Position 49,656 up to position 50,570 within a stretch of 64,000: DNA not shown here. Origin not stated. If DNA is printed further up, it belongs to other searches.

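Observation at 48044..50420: Inositol-phosphate synthase plus CDP-alcohol phosphatidyltransferase operon (bacterial inositol lipid or solute synthesis)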

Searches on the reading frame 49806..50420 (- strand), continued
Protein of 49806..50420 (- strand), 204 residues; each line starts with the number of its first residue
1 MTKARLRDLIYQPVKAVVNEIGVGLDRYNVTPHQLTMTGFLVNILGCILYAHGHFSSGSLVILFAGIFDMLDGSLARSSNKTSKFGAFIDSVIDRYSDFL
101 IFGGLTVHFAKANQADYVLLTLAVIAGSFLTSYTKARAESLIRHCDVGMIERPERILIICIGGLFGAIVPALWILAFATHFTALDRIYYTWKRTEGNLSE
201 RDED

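Call 68: fold_search(model_id=the predicted structure, library=pdb)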
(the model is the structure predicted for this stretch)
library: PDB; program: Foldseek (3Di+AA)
matches with E <= 10: 95; with E <= 0.001: 19
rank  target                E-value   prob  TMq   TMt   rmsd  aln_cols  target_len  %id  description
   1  6wm5_A                9.1e-10  1.00  0.83  0.51   2.7       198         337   33  Structure of a phosphatidylinositol-phosphate synthase (PIPS) from Mycobacterium kansasii (released 2020-05-27)
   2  6h59_A                1.3e-09  1.00  0.79  0.81   2.1       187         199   34  Crystal structure of Mycobacterium tuberculosis phosphatidylinositol phosphate synthase (PgsA1) with CDP-DAG bound (released 2019-05-15)
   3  6wmv_A                1.9e-09  1.00  0.83  0.52   2.6       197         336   33  Structure of a phosphatidylinositol-phosphate synthase (PIPS) from Mycobacterium kansasii with evidence of substrate b (released 2020-05-27)
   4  6h59_B                3.3e-09  1.00  0.78  0.81   2.1       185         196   34  Crystal structure of Mycobacterium tuberculosis phosphatidylinositol phosphate synthase (PgsA1) with CDP-DAG bound (released 2019-05-15)
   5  6h5a_A                3.5e-09  1.00  0.79  0.78   2.0       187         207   34  Crystal structure of Mycobacterium tuberculosis phosphatidylinositol phosphate synthase (PgsA1) in complex with mangan (released 2019-05-15)
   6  6h5a_B                5.6e-09  1.00  0.78  0.76   2.0       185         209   34  Crystal structure of Mycobacterium tuberculosis phosphatidylinositol phosphate synthase (PgsA1) in complex with mangan (released 2019-05-15)
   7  6wm5_C                8.1e-09  1.00  0.79  0.50   8.2       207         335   30  Structure of a phosphatidylinositol-phosphate synthase (PIPS) from Mycobacterium kansasii (released 2020-05-27)
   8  6wmv_C                1.1e-08  1.00  0.79  0.49   2.1       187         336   33  Structure of a phosphatidylinositol-phosphate synthase (PIPS) from Mycobacterium kansasii with evidence of substrate b (released 2020-05-27)
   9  5d92_A                4.2e-08  1.00  0.78  0.48   3.5       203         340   28  Structure of a phosphatidylinositolphosphate (PIP) synthase from Renibacterium Salmoninarum (released 2015-11-04)
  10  6h53_A                6.3e-08  1.00  0.75  0.80   2.5       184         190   33  Crystal structure of Mycobacterium tuberculosis phosphatidylinositol phosphate synthase (PgsA1) in apo form (released 2019-05-15)
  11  5d91                  6.3e-08  1.00  0.77  0.48   4.2       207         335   28  Structure of a phosphatidylinositolphosphate (PIP) synthase from Renibacterium Salmoninarum (released 2015-11-11)
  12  6h53_B                8.4e-08  1.00  0.76  0.81   2.3       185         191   32  Crystal structure of Mycobacterium tuberculosis phosphatidylinositol phosphate synthase (PgsA1) in apo form (released 2019-05-15)
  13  5d92_B                1.1e-07  1.00  0.77  0.47   4.3       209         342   29  Structure of a phosphatidylinositolphosphate (PIP) synthase from Renibacterium Salmoninarum (released 2015-11-04)
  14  5d92_C                1.5e-07  1.00  0.77  0.48   3.8       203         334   28  Structure of a phosphatidylinositolphosphate (PIP) synthase from Renibacterium Salmoninarum (released 2015-11-04)
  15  4q7c_A                3.1e-07  1.00  0.79  0.50   2.4       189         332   28  Structure of AF2299, a CDP-alcohol phosphotransferase (released 2014-05-28)
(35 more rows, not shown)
